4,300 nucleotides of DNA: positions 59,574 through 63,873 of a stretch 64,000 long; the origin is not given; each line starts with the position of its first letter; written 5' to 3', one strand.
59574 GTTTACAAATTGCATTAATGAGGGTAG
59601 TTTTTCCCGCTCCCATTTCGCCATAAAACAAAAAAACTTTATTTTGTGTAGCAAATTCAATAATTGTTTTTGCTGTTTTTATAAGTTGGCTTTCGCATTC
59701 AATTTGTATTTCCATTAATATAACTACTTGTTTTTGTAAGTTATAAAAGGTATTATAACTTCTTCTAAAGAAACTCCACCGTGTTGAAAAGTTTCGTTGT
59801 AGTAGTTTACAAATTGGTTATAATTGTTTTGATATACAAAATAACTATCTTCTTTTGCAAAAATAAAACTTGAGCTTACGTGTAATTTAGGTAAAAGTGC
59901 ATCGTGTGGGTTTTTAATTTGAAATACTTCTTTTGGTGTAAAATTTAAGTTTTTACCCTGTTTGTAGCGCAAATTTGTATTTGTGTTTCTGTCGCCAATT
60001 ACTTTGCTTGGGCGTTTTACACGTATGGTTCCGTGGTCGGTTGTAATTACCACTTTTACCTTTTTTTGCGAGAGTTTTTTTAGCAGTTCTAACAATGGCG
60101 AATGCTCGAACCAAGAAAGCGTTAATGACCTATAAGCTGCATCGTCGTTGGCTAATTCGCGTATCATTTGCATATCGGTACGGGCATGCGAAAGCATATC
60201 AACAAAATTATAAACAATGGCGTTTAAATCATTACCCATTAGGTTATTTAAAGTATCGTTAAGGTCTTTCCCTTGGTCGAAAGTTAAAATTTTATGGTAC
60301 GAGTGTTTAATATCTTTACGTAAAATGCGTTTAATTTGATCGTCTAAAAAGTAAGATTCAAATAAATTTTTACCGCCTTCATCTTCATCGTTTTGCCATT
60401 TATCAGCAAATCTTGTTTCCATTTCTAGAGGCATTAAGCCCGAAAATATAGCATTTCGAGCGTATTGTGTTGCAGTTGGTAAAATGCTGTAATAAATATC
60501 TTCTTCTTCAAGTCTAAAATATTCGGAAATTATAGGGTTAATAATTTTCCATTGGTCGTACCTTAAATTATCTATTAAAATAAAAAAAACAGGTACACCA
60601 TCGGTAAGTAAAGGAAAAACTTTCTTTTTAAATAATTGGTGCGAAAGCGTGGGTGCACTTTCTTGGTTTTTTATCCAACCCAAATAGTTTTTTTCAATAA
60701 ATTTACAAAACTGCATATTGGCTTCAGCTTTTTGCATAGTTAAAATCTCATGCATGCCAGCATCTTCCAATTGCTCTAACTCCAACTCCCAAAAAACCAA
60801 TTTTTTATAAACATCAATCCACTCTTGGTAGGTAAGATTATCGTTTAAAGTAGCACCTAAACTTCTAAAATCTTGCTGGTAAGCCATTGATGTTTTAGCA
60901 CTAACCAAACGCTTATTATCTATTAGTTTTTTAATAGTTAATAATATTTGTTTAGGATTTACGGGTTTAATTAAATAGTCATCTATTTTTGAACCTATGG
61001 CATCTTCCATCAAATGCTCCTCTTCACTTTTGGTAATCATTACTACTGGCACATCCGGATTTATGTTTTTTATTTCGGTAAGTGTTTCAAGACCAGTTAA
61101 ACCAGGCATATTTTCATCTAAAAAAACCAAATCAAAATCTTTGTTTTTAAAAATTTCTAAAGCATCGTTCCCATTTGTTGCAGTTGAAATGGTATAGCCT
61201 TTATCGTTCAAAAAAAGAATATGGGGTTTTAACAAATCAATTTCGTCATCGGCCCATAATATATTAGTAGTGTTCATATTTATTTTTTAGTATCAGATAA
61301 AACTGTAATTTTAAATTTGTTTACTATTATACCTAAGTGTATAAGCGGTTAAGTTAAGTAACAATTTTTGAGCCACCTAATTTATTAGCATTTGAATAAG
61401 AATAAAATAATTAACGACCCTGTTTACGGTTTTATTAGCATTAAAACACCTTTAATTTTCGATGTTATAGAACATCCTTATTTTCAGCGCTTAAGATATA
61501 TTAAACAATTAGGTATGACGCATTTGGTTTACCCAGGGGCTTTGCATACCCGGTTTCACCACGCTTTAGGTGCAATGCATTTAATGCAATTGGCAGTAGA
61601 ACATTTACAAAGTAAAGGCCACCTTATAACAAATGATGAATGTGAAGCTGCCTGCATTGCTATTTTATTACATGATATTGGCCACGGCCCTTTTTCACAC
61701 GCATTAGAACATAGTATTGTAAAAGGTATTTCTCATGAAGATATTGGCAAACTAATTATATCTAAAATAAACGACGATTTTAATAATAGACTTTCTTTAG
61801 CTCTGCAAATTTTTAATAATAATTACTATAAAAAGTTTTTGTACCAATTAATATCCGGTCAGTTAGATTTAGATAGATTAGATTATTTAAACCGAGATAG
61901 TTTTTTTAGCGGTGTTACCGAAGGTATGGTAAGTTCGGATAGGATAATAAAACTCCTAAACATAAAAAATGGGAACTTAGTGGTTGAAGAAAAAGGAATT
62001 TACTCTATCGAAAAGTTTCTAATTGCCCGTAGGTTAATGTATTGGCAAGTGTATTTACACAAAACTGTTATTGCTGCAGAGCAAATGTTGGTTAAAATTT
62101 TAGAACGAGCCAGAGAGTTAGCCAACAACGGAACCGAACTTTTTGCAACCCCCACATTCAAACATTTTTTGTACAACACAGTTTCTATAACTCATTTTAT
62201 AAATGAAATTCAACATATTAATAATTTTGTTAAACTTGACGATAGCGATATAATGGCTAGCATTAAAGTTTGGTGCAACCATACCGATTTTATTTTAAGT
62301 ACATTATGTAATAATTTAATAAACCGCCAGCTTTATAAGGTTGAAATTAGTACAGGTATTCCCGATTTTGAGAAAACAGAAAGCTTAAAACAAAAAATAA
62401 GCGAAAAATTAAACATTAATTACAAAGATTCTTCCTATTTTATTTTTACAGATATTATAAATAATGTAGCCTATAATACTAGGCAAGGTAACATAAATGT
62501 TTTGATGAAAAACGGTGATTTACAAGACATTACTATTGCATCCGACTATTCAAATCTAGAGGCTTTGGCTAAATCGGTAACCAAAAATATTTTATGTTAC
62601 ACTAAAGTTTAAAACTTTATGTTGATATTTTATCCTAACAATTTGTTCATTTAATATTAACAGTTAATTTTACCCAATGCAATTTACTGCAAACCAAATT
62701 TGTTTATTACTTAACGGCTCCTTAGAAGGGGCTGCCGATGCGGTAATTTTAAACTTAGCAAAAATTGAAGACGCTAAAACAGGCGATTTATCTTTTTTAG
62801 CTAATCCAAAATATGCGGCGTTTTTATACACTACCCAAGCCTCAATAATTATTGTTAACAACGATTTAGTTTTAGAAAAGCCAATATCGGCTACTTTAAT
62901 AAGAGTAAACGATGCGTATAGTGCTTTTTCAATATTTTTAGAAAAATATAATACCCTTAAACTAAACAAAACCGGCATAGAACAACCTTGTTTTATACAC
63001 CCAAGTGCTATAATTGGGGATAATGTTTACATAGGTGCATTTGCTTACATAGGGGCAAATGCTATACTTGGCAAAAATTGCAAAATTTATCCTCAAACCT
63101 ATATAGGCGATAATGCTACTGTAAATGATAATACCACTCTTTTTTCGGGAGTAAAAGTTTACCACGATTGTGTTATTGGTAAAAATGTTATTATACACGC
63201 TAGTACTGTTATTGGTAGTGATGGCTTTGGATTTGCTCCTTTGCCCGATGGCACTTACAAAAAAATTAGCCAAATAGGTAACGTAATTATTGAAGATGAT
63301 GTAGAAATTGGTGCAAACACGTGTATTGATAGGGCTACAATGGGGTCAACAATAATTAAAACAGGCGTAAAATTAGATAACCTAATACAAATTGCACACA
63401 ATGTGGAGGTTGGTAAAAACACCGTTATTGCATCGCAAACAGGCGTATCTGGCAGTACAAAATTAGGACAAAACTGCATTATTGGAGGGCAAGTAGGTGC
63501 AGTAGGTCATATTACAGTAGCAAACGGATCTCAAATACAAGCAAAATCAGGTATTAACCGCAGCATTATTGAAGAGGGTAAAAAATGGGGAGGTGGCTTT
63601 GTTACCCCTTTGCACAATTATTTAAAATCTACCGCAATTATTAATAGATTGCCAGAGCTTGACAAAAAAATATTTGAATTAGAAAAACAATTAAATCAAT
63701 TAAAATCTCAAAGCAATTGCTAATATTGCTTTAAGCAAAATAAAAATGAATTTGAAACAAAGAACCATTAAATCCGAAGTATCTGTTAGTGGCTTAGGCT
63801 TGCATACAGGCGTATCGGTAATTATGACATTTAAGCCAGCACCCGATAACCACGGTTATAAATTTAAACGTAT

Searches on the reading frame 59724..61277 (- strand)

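Call 65: search_protein_families(library=pfam, max_evalue=0.00001, proteins=[window:59724-61277:-])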
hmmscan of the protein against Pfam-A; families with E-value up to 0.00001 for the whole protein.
window:59724-61277:- (517 aa): 2 families
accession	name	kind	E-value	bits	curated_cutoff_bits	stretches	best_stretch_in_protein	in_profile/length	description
PF08665.17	PglZ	-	3.4e-27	96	25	1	230-422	3-177/179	PglZ domain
PF00072.30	Response_reg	-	1.1e-26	93.6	30.2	1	6-115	1-110/111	Response regulator receiver domain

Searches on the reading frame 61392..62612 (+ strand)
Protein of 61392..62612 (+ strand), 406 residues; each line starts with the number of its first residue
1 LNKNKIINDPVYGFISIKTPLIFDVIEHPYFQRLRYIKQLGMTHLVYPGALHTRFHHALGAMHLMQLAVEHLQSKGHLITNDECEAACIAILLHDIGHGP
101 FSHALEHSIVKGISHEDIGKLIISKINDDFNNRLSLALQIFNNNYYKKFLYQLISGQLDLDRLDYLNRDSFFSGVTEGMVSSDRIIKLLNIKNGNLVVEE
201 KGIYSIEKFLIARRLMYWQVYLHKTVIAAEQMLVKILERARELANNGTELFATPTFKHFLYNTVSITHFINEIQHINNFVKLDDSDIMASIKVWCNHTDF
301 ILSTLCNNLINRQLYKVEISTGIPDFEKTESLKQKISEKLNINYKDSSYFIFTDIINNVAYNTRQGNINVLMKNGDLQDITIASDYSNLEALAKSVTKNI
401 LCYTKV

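Call 65: search_protein_families(library=pfam, max_evalue=0.00001, proteins=[window:61392-62612:+])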
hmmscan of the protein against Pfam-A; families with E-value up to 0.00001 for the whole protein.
window:61392-62612:+ (406 aa): 2 families
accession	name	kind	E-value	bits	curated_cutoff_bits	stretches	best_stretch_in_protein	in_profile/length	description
PF19276.4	HD_assoc_2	-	1.6e-15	57.6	23.1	1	182-242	3-63/222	HD associated region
PF01966.28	HD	-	6.9e-08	33.2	22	1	54-165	1-112/116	HD domain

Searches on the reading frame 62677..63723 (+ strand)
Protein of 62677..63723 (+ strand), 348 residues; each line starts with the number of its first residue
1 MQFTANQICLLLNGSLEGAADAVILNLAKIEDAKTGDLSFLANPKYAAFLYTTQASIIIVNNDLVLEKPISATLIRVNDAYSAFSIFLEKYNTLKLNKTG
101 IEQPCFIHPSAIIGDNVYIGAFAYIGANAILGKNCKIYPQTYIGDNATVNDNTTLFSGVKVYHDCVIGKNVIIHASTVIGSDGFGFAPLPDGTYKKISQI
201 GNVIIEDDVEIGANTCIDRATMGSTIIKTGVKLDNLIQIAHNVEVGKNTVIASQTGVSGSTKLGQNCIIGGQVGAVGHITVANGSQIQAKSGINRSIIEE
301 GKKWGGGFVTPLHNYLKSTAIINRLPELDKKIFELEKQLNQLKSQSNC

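Call 68: find_encoding_contigs(protein=window:62677-63723:+, flank=10000, max_places=3)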
Protein window:62677-63723:+ (348 aa): 1 contig read that carries it; 1 place shown.
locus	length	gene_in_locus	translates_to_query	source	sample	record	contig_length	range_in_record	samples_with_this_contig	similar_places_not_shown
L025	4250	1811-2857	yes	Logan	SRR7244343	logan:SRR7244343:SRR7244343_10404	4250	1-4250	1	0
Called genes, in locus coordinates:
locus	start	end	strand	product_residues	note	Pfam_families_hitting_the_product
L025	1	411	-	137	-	?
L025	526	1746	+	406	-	PF01966:HD, PF19276:HD_assoc_2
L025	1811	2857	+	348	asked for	PF04613:LpxD, PF21711:DCTN5 (faint), PF00132:Hexapep (weak), PF25087:GMPPB_C, PF00132:Hexapep, PF00132:Hexapep (weak), PF25084:LbH_EIF2B (weak), PF00132:Hexapep (weak), +2 more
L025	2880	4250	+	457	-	?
